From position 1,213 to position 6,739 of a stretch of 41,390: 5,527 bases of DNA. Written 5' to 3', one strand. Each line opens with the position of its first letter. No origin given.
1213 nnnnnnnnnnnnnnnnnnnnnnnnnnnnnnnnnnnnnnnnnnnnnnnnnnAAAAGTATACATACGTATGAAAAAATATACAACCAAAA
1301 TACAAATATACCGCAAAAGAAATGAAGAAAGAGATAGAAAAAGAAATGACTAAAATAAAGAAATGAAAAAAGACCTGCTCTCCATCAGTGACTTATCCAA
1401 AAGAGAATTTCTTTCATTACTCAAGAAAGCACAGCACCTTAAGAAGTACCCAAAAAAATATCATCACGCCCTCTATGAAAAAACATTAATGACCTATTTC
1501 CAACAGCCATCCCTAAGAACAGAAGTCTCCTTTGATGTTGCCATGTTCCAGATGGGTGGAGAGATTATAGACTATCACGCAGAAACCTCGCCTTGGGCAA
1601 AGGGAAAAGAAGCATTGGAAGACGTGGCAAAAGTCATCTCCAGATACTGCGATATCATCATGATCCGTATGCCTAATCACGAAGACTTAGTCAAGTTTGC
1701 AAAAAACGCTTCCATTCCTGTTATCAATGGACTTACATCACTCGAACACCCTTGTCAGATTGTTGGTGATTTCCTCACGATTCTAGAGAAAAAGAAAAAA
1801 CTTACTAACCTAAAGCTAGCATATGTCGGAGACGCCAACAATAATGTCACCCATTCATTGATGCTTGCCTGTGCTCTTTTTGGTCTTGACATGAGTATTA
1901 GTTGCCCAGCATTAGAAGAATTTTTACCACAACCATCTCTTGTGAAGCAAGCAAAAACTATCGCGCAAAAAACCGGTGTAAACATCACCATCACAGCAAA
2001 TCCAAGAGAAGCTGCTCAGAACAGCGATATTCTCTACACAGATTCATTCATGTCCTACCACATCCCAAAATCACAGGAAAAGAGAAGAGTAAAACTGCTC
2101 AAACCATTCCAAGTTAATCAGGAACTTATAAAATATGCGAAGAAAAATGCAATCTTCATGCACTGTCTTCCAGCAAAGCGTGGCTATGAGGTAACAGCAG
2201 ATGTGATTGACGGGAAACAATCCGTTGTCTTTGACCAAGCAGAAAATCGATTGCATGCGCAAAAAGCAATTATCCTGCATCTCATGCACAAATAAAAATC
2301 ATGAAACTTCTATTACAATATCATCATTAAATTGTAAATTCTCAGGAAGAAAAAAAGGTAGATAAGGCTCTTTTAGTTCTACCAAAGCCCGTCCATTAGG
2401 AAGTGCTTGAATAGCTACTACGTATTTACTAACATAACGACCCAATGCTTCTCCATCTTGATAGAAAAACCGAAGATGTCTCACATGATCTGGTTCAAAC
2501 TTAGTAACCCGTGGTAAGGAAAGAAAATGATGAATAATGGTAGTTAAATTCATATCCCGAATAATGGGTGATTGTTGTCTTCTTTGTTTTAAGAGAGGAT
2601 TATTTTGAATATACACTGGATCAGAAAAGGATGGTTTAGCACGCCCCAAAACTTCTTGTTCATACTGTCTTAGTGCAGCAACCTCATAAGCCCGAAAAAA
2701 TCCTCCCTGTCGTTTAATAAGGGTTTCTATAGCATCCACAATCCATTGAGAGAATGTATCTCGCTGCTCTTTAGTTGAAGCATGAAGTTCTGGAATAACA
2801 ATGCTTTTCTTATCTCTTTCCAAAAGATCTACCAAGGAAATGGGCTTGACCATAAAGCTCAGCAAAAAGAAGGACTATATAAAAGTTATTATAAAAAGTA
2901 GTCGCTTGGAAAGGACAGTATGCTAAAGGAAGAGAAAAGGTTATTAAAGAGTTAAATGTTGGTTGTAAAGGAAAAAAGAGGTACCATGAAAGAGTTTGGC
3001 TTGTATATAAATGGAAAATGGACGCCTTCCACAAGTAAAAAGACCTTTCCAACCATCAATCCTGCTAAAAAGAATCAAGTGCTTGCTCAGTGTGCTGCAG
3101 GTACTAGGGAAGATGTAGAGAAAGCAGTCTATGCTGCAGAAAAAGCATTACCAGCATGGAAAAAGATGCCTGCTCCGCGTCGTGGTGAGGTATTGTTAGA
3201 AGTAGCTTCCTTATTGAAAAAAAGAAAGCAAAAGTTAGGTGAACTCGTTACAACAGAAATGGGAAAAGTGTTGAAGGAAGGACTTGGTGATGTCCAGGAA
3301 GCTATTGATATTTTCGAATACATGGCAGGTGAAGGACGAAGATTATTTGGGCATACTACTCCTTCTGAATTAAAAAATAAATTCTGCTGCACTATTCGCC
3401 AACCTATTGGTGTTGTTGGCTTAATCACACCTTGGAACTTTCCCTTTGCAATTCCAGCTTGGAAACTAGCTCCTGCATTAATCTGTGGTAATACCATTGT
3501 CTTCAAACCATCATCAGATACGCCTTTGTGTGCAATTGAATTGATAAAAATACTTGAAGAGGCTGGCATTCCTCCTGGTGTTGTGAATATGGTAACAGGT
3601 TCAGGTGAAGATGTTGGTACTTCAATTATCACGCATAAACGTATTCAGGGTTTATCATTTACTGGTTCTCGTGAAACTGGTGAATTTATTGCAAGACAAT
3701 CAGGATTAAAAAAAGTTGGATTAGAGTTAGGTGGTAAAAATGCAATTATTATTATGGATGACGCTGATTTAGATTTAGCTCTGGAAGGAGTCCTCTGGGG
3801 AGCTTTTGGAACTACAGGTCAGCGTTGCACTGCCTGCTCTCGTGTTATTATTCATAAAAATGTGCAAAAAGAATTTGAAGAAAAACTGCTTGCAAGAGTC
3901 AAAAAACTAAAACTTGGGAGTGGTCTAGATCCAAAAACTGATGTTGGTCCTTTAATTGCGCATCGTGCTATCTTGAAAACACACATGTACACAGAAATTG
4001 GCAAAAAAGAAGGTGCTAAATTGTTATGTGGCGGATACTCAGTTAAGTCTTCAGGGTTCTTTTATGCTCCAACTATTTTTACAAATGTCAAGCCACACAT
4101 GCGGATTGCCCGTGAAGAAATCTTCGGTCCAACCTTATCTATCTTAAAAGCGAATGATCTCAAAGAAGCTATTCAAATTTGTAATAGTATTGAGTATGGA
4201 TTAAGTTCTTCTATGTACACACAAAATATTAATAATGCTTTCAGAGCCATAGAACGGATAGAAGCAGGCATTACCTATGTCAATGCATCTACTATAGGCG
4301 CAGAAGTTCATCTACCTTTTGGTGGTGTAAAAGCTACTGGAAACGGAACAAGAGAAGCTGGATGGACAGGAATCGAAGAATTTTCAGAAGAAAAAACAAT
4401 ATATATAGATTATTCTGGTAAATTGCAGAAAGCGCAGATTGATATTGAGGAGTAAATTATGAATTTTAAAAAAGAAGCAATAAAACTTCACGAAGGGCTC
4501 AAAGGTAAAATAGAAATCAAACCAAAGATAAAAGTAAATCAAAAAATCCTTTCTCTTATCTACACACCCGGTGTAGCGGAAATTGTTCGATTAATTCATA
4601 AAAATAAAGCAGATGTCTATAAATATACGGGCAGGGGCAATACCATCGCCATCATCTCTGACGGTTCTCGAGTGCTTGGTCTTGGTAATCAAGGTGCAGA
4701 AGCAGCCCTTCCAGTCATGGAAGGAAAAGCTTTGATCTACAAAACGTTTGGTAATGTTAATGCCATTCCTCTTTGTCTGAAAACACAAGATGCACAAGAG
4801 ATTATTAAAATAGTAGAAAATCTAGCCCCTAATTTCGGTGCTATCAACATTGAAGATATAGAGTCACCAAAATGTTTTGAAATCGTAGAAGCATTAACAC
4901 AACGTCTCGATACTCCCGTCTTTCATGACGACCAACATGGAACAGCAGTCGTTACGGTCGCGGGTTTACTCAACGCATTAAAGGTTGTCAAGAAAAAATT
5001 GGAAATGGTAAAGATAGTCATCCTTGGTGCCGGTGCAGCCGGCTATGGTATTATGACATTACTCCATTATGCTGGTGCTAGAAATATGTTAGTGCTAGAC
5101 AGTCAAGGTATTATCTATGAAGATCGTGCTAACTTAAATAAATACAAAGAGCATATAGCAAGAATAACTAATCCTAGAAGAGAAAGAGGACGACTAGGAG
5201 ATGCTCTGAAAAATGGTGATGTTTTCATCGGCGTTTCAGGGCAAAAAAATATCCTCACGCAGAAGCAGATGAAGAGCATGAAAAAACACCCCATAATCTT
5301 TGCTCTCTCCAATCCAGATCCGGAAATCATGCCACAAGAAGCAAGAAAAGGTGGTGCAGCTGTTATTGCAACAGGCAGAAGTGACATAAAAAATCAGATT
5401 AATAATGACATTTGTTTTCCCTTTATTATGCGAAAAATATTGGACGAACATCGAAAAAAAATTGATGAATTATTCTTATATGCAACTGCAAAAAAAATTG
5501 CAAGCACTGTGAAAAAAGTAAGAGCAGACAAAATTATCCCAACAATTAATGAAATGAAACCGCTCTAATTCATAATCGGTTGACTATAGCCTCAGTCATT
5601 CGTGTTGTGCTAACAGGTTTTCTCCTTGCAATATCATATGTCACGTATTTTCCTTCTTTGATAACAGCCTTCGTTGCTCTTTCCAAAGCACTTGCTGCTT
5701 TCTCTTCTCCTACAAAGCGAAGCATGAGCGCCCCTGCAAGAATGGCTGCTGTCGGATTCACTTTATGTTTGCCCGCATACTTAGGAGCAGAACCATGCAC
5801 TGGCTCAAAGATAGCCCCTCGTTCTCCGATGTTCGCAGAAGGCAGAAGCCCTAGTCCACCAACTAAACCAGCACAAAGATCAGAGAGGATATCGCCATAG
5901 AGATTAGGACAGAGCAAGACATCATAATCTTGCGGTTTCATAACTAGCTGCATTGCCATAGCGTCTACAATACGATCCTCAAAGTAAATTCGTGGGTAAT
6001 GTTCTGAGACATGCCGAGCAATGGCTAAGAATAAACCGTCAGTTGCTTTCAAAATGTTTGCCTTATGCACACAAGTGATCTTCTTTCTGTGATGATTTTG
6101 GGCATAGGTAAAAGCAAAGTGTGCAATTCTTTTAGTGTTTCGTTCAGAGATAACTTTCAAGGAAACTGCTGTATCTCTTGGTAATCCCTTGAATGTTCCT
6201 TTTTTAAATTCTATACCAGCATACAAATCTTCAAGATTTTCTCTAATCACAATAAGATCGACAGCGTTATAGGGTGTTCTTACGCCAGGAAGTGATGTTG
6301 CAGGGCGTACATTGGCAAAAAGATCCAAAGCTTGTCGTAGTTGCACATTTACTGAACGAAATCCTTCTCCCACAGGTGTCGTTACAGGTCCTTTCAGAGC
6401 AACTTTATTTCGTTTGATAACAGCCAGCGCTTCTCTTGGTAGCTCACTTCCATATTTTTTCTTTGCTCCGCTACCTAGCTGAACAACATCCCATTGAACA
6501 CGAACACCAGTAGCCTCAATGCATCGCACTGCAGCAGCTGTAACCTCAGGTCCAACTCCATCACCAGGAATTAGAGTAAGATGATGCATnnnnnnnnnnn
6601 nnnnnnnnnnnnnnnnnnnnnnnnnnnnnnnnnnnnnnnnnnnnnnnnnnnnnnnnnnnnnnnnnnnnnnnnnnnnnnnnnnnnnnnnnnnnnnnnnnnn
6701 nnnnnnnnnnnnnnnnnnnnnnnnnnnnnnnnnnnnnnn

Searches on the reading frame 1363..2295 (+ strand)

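Call 37: search_protein_families(library=pfam, proteins=[window:1363-2295:+], max_evalue=0.001)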
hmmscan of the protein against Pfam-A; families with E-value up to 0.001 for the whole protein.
window:1363-2295:+ (310 aa): 2 families
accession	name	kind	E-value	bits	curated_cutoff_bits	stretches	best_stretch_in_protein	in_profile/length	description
PF00185.30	OTCace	-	6.6e-57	192.4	29.4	1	149-306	2-156/157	Aspartate/ornithine carbamoyltransferase, Asp/Orn binding domain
PF02729.26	OTCace_N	-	4e-44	150.7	29.9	1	3-142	1-148/148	Aspartate/ornithine carbamoyltransferase, carbamoyl-P binding domain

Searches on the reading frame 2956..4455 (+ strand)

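Call 37: search_protein_families(library=pfam, proteins=[window:2956-4455:+], max_evalue=0.001)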
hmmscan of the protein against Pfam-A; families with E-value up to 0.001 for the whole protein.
window:2956-4455:+ (499 aa): 1 family
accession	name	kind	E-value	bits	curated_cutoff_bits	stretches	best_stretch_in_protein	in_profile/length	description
PF00171.27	Aldedh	-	3.1e-174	580.3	23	1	22-482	1-461/461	Aldehyde dehydrogenase family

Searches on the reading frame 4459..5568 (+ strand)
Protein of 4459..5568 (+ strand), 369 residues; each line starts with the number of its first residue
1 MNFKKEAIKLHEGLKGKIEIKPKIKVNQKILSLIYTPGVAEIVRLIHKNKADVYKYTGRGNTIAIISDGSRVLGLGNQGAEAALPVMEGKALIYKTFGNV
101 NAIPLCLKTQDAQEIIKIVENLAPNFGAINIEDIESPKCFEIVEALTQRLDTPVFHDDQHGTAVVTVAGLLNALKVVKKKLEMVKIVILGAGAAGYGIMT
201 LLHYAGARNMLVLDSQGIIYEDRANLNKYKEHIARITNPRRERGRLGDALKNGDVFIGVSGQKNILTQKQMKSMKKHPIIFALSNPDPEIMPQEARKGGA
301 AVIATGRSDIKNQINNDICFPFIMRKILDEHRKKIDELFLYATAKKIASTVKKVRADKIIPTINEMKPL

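Call 37: search_protein_families(library=pfam, proteins=[window:4459-5568:+], max_evalue=0.001)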
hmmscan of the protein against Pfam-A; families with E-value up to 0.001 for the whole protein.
window:4459-5568:+ (369 aa): 5 families
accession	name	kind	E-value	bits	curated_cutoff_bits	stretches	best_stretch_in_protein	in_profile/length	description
PF03949.21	Malic_M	-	2.9e-28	99.3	23.5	1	161-367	3-243/258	Malic enzyme, NAD binding domain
PF00390.24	malic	-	2.4e-24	86.6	23.1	1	19-145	5-180/182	Malic enzyme, N-terminal domain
PF00670.27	AdoHcyase_NAD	-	1.8e-05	25.3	27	1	245-298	71-124/162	S-adenosyl-L-homocysteine hydrolase, NAD binding domain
PF01488.26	Shikimate_DH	-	6e-05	23.6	24.3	1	179-286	8-114/138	Shikimate / quinate 5-dehydrogenase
PF00208.27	ELFV_dehydrog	-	0.00032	20.9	23.4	1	162-229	10-75/241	Glutamate/Leucine/Phenylalanine/Valine dehydrogenase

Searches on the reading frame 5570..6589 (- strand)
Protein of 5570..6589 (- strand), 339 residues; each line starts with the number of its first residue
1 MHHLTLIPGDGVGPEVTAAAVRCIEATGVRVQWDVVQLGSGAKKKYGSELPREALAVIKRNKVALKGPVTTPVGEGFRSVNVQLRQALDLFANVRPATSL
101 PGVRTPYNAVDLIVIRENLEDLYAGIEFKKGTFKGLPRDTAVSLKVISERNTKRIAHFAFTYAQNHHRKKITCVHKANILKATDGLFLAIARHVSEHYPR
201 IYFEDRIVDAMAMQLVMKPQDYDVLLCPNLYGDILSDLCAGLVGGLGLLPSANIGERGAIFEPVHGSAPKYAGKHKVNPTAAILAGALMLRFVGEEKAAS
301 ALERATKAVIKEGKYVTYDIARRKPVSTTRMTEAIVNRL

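Call 37: search_protein_families(library=pfam, proteins=[window:5570-6589:-], max_evalue=0.001)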
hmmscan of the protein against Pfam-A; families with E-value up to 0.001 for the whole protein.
window:5570-6589:- (339 aa): 1 family
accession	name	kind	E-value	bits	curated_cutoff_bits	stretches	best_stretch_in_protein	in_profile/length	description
PF00180.25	Iso_dh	-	1.6e-108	363.5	27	1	4-335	2-348/348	Isocitrate/isopropylmalate dehydrogenase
